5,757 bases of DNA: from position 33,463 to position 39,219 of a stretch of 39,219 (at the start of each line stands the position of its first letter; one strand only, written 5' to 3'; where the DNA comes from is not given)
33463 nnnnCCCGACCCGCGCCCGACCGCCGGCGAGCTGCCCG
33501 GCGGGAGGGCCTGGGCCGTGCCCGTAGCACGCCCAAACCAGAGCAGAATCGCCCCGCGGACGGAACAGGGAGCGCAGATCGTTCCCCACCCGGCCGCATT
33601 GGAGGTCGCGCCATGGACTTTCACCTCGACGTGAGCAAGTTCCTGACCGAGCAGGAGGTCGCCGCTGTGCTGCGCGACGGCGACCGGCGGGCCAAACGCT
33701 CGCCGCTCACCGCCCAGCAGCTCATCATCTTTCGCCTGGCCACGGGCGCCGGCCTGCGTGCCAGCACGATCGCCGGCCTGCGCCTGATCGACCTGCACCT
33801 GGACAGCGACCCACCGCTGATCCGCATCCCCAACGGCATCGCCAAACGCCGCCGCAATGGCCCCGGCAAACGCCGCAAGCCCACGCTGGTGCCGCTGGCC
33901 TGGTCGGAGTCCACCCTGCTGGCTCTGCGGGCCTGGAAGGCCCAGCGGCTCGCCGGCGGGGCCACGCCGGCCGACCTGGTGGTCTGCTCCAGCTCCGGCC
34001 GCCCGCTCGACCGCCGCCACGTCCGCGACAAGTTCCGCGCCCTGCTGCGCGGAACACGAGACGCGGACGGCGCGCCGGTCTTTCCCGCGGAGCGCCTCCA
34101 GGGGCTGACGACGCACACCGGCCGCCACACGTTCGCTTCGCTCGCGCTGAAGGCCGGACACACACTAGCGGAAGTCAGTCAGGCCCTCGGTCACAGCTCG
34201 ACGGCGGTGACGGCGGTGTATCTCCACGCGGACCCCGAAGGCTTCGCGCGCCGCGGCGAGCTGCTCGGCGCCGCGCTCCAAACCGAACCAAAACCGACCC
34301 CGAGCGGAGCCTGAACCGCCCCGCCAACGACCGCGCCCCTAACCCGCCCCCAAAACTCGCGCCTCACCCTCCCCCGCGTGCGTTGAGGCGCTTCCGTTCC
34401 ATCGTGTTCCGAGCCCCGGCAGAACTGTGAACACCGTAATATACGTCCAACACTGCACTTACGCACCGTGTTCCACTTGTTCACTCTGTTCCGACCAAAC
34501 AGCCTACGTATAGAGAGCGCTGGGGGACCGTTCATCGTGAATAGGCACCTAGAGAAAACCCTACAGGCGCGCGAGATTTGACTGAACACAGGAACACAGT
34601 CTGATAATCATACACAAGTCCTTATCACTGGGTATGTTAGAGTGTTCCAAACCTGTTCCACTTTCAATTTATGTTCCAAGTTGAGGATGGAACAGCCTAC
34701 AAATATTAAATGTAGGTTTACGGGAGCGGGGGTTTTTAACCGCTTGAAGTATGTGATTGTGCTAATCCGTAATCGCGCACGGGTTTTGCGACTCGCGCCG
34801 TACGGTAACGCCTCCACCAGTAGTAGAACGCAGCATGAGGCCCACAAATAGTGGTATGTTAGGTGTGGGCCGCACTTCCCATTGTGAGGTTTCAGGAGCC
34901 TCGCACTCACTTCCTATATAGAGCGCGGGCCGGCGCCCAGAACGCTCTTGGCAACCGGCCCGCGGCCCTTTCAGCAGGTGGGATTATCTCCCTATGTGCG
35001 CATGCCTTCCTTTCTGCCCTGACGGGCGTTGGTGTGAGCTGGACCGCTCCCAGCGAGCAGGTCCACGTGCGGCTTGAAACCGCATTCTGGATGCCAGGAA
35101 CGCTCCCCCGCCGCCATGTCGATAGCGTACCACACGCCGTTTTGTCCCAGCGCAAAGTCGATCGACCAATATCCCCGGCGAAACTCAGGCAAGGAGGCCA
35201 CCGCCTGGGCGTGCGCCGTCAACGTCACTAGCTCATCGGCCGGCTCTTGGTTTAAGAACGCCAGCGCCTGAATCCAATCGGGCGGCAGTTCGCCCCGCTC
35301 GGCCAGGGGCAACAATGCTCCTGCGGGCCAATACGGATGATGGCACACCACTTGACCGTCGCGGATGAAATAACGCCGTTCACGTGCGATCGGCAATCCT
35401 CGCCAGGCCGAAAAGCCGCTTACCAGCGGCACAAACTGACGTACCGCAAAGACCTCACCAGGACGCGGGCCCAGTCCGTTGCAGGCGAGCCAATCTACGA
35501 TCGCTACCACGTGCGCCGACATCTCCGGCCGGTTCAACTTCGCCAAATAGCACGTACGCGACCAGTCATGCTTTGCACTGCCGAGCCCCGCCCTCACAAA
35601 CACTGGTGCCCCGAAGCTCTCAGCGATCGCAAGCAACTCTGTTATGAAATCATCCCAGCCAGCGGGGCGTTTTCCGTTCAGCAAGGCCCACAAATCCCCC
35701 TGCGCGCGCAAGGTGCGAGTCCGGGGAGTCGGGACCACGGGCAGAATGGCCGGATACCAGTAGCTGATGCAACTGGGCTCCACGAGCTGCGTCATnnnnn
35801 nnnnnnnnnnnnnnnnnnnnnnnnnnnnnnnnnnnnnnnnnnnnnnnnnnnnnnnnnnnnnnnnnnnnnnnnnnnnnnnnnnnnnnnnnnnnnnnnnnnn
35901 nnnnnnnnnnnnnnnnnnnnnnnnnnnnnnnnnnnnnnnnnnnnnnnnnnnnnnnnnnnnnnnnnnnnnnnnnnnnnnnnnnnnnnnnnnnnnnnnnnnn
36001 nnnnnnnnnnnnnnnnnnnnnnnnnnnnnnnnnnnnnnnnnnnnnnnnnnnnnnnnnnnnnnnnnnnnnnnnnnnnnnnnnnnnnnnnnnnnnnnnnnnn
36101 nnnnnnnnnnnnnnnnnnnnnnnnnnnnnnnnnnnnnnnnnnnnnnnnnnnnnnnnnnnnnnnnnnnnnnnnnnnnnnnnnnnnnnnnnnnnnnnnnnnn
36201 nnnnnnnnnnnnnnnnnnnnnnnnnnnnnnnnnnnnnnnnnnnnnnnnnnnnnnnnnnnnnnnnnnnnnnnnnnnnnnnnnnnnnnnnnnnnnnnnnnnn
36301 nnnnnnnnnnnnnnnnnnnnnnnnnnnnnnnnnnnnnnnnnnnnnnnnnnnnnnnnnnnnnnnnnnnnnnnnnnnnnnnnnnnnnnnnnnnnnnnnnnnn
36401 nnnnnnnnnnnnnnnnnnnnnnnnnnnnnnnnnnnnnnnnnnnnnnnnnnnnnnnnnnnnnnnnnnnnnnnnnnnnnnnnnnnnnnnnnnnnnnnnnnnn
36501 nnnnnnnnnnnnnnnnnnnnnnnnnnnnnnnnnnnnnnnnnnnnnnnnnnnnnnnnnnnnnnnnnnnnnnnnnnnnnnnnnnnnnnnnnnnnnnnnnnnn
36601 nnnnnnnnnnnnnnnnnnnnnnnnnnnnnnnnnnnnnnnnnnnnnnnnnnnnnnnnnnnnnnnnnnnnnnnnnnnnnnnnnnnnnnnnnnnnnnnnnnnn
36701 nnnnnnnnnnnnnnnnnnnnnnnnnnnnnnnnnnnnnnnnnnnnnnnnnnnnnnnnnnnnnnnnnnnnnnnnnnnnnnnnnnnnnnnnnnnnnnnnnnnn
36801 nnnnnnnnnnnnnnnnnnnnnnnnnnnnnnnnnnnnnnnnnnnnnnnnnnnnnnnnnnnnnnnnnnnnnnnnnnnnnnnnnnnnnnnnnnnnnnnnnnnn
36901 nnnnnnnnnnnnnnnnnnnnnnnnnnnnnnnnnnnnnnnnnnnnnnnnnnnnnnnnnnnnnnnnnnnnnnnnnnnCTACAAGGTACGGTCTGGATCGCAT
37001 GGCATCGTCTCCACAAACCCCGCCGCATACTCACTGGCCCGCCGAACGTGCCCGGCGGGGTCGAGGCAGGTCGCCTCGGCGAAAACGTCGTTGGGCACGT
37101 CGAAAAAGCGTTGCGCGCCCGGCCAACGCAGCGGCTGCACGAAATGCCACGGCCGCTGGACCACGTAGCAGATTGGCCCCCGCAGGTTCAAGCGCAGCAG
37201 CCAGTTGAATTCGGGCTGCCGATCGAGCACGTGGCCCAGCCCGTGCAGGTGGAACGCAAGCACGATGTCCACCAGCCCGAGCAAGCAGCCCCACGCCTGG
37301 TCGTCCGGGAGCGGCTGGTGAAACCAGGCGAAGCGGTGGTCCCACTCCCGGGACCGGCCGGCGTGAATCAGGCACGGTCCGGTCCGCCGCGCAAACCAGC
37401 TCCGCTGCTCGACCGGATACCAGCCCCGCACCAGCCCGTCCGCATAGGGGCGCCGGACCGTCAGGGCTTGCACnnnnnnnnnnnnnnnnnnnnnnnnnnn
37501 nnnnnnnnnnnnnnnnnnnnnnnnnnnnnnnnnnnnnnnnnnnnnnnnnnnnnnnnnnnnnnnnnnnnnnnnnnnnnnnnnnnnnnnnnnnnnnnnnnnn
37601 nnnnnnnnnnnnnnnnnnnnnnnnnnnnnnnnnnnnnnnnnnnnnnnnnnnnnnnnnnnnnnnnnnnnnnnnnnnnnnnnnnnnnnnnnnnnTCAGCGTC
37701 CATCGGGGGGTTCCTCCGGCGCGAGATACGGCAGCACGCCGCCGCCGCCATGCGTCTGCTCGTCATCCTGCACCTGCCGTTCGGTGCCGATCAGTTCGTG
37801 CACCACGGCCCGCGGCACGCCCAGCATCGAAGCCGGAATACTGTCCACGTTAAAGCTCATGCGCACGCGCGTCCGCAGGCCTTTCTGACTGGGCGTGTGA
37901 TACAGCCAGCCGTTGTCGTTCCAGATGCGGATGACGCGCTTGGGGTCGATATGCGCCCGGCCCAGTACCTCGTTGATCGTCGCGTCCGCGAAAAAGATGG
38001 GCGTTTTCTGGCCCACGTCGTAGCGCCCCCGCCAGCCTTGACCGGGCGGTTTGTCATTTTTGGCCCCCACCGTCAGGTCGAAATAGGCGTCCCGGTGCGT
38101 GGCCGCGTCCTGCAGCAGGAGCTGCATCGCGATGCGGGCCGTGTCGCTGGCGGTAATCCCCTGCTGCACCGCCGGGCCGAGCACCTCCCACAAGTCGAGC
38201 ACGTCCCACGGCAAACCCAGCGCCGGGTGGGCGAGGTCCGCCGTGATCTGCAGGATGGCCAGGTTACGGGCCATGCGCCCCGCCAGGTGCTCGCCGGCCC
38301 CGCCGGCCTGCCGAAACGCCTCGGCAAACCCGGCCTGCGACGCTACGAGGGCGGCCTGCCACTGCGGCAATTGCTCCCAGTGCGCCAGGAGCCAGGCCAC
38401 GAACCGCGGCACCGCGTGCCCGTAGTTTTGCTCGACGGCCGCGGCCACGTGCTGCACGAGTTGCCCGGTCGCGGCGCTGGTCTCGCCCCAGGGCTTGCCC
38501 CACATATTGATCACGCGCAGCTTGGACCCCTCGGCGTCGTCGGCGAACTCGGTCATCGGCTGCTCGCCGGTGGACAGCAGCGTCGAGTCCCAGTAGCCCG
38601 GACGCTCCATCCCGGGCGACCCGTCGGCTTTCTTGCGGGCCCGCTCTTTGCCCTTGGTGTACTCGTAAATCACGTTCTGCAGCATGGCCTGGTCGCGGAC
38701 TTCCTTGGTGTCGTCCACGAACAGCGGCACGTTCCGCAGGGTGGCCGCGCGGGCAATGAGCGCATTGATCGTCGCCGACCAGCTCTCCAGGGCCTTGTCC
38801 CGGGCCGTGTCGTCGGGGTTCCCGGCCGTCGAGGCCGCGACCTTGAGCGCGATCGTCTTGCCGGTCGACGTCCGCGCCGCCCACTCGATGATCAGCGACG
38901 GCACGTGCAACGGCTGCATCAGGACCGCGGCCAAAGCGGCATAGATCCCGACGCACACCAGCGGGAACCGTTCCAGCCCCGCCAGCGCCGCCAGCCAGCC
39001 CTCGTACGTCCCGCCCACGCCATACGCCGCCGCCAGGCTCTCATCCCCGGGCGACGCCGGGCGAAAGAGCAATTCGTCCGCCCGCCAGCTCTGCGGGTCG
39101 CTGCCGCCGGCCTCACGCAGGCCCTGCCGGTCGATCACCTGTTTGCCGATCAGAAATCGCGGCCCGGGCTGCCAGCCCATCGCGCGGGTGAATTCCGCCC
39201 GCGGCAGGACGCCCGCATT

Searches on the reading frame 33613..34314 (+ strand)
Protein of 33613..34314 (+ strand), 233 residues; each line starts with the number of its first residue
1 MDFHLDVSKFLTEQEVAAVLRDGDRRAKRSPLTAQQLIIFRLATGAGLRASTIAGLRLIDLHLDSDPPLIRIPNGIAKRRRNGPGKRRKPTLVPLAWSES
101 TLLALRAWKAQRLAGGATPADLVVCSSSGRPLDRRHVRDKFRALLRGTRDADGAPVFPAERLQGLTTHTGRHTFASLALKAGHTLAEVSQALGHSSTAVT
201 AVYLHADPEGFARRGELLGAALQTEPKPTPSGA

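Call 10: search_protein_families(library=pfam, proteins=[window:33613-34314:+], max_evalue=0.01)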
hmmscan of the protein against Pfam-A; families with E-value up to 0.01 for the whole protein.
window:33613-34314:+ (233 aa): 1 family
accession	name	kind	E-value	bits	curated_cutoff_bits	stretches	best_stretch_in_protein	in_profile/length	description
PF00589.27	Phage_integrase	-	6.3e-20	72.1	27.1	1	9-208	1-170/172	Phage integrase family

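Call 99: search_protein_families(library=ncbifam, proteins=[window:33613-34314:+], max_evalue=0.001)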
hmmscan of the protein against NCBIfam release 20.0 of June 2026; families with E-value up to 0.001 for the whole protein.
window:33613-34314:+ (233 aa): 9 families
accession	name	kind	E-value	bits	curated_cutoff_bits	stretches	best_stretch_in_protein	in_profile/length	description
TIGR02224.1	recomb_XerC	equivalog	1.2e-15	57.7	335.15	1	8-209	104-280/295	tyrosine recombinase XerC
NF040815.2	recomb_XerA_Arch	equivalog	1.3e-14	54.4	220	1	7-209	93-257/263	site-specific tyrosine recombinase/integron integrase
TIGR02249.1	integrase_gron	subfamily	5e-10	39.2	265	1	159-206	253-300/315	integron integrase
TIGR02225.1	recomb_XerD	equivalog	1.1e-09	38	329.6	1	9-208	102-276/290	site-specific tyrosine recombinase XerD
NF001399.0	PRK00283.1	subfamily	1.2e-09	37.9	279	1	9-206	112-283/300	tyrosine recombinase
NF003462.0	PRK05084.1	equivalog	1.3e-08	34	267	1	165-207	303-345/360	tyrosine recombinase XerS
NF041502.1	integrase_1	equivalog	1.5e-05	24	350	0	171-216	325-370/484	site-specific integrase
NF011946.0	PRK15417.1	equivalog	2.5e-05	23.6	435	1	164-206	273-315/337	integron integrase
NF040693.1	recomb_GmtY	equivalog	8.2e-05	22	340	0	160-207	386-433/441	gamma-mobile-trio recombinase GmtY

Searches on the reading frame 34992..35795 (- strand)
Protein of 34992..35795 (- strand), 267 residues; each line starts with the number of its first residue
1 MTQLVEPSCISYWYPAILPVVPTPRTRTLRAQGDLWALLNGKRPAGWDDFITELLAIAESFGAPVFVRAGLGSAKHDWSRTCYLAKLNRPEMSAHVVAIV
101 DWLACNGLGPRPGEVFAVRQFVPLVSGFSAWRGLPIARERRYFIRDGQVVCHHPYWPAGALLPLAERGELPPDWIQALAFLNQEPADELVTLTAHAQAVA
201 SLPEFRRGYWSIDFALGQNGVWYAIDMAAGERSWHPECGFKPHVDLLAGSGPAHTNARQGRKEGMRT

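Call 10: search_protein_families(library=pfam, proteins=[window:34992-35795:-], max_evalue=0.01)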
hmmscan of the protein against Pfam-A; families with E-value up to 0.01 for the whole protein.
window:34992-35795:- (267 aa): 2 families
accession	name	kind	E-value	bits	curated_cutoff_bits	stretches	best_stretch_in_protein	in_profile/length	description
PF14243.11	R2K_3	-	2.8e-10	41.1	26.3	1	64-238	8-159/169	ATP-grasp domain, R2K clade family 3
PF18299.6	R2K_2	-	0.00076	19.8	26.2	1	135-229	63-130/147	ATP-grasp domain, R2K clade family 2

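Call 36: search_protein_families(library=phrogs, proteins=[window:34992-35795:-], max_evalue=0.001)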
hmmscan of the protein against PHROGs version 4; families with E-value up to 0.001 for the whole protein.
window:34992-35795:- (267 aa): 0 families

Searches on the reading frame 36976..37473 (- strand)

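Call 9: search_protein_families(library=pfam, proteins=[window:36976-37473:-], max_evalue=0.01)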
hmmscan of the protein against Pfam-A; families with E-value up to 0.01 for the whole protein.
window:36976-37473:- (165 aa): 0 families

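Call 36: search_protein_families(library=phrogs, proteins=[window:36976-37473:-], max_evalue=0.001)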
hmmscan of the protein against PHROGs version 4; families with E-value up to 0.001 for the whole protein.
window:36976-37473:- (165 aa): 1 family
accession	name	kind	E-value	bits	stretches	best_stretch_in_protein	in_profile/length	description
phrog_3193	-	unknown function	3.5e-13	50.7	1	1-133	85-213/269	-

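Call 99: search_protein_families(library=ncbifam, proteins=[window:36976-37473:-], max_evalue=0.001)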
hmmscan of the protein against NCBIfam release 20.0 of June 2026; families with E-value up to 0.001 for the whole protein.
window:36976-37473:- (165 aa): 0 families

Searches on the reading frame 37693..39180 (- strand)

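Call 10: search_protein_families(library=pfam, proteins=[window:37693-39180:-], max_evalue=0.01)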
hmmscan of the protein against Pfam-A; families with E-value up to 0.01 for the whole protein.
window:37693-39180:- (495 aa): 1 family
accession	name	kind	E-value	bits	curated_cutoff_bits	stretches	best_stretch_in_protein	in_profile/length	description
PF06048.17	DUF927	-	3.6e-19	69.9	22.6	1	47-187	141-277/284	Domain of unknown function (DUF927)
